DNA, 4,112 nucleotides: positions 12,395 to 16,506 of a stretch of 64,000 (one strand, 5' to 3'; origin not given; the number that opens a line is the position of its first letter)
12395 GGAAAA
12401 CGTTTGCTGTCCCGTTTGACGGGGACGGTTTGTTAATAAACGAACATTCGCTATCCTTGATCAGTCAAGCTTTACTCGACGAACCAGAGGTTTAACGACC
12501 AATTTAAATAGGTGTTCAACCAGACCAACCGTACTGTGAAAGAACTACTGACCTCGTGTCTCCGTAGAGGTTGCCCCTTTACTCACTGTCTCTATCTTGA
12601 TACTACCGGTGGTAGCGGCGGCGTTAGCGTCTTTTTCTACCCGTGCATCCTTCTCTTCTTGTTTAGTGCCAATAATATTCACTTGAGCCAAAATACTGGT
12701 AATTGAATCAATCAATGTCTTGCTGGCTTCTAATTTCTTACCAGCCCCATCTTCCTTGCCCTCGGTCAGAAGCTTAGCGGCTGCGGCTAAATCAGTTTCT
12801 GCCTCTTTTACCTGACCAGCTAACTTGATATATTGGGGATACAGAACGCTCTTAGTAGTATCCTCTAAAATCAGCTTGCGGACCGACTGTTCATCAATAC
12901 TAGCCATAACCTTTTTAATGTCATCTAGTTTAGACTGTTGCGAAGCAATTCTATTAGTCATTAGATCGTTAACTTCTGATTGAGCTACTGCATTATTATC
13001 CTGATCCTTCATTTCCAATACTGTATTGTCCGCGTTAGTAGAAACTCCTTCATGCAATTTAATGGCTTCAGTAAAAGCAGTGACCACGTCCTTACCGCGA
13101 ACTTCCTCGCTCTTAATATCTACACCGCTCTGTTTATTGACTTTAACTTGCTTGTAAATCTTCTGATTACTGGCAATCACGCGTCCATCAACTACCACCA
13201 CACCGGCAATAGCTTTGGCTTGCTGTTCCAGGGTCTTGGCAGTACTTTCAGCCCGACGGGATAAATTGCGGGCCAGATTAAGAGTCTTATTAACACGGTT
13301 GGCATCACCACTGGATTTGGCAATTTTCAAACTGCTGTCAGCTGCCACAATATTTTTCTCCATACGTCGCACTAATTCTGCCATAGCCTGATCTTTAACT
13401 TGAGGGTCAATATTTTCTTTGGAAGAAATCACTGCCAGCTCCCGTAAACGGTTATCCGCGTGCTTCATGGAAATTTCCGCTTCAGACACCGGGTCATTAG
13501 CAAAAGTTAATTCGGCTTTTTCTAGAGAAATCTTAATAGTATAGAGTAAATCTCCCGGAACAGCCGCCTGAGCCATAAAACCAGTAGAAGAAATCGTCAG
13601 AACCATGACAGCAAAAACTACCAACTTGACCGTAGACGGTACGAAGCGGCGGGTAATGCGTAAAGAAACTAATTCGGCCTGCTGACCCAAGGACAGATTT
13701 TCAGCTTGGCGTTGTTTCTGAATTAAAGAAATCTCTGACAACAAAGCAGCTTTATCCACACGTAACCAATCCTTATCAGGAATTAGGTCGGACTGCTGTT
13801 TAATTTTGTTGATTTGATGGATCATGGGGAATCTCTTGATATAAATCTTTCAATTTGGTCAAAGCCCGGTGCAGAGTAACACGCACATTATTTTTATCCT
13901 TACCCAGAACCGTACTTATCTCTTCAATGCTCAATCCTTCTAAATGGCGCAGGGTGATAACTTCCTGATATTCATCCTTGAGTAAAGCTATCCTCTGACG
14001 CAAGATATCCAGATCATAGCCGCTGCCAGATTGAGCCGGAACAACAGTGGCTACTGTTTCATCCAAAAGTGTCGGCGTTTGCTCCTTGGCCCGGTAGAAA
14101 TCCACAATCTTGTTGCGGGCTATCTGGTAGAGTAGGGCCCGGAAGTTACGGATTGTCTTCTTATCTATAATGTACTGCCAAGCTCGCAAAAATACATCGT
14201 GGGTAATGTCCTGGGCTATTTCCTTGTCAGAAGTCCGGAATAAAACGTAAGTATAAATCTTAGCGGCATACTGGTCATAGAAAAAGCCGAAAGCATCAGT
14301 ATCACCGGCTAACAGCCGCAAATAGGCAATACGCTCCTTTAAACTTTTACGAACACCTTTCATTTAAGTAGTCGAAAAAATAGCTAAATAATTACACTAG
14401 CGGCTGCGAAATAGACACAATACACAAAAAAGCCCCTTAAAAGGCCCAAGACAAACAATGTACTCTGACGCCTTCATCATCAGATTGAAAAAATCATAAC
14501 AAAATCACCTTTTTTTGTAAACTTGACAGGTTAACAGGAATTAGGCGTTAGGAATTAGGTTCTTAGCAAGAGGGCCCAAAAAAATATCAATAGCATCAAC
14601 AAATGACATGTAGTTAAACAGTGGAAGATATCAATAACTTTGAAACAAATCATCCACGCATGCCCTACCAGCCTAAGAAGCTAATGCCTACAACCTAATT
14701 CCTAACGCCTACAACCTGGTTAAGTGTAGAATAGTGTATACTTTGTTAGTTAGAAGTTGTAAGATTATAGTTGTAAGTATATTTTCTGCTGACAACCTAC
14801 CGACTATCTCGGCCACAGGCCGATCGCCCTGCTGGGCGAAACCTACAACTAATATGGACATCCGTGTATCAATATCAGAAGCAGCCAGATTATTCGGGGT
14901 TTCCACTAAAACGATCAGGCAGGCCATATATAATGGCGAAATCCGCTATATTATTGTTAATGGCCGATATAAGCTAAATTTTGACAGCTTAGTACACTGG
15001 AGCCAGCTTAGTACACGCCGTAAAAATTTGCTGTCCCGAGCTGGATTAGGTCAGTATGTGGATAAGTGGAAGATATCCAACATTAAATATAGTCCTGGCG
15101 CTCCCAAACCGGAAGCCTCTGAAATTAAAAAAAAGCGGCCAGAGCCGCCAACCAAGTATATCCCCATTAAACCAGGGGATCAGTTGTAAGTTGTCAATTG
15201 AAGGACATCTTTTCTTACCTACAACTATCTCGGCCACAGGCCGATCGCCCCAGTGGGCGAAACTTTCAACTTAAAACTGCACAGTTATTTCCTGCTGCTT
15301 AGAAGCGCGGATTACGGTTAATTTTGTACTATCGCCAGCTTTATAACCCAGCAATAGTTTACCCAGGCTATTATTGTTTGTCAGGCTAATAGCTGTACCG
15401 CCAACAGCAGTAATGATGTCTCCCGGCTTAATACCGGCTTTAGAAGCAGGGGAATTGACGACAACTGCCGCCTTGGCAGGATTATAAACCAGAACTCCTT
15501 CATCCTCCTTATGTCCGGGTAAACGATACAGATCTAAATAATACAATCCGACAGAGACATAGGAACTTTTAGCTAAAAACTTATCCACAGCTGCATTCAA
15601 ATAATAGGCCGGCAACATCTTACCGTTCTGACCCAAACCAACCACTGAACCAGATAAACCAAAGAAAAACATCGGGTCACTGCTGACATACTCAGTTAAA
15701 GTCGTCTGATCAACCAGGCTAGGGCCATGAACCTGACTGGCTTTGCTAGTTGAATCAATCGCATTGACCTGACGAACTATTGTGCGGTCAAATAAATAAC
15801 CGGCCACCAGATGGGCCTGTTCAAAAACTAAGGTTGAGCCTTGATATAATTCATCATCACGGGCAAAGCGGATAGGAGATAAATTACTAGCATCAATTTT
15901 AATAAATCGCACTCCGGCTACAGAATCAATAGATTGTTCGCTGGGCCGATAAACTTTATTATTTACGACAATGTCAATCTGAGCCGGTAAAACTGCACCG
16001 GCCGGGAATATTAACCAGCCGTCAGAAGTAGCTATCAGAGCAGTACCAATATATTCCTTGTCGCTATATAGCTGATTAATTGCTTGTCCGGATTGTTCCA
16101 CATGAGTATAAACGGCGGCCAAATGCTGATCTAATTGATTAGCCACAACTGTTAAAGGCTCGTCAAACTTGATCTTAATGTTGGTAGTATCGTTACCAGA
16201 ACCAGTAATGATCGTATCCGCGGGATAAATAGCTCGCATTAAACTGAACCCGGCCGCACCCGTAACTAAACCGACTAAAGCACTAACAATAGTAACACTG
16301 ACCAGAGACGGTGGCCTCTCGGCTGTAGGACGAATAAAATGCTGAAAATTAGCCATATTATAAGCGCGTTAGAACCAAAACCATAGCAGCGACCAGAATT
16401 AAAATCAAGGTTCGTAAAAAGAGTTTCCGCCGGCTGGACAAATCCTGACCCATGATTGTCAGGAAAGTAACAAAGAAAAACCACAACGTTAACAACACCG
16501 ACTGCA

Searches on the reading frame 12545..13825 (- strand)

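Call 79: search_protein_families(library=pfam, proteins=[window:12545-13825:-], max_evalue=0.001)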
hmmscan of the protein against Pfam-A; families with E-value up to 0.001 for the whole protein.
window:12545-13825:- (426 aa): 1 family
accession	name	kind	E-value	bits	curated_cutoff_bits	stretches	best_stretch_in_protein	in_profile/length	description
PF18915.5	DUF5667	-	1.1e-07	32.6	27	1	88-174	2-77/99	Domain of unknown function (DUF5667)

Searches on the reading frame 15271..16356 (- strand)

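Call 79: search_protein_families(library=pfam, proteins=[window:15271-16356:-], max_evalue=0.001)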
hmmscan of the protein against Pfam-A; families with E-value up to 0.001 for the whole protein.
window:15271-16356:- (361 aa): 4 families
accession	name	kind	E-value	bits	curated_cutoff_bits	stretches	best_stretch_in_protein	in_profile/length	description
PF13180.12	PDZ_2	-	1.3e-12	48.2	27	1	284-360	10-79/80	PDZ domain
PF17820.7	PDZ_6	-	1.7e-08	34.5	27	1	297-350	4-54/54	PDZ domain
PF14685.13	PDZ_Tricorn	-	0.00018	21.9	25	1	291-358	20-87/88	Tricorn protease PDZ domain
PF00595.29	PDZ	-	0.00083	20.1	23.2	0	298-327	32-61/81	PDZ domain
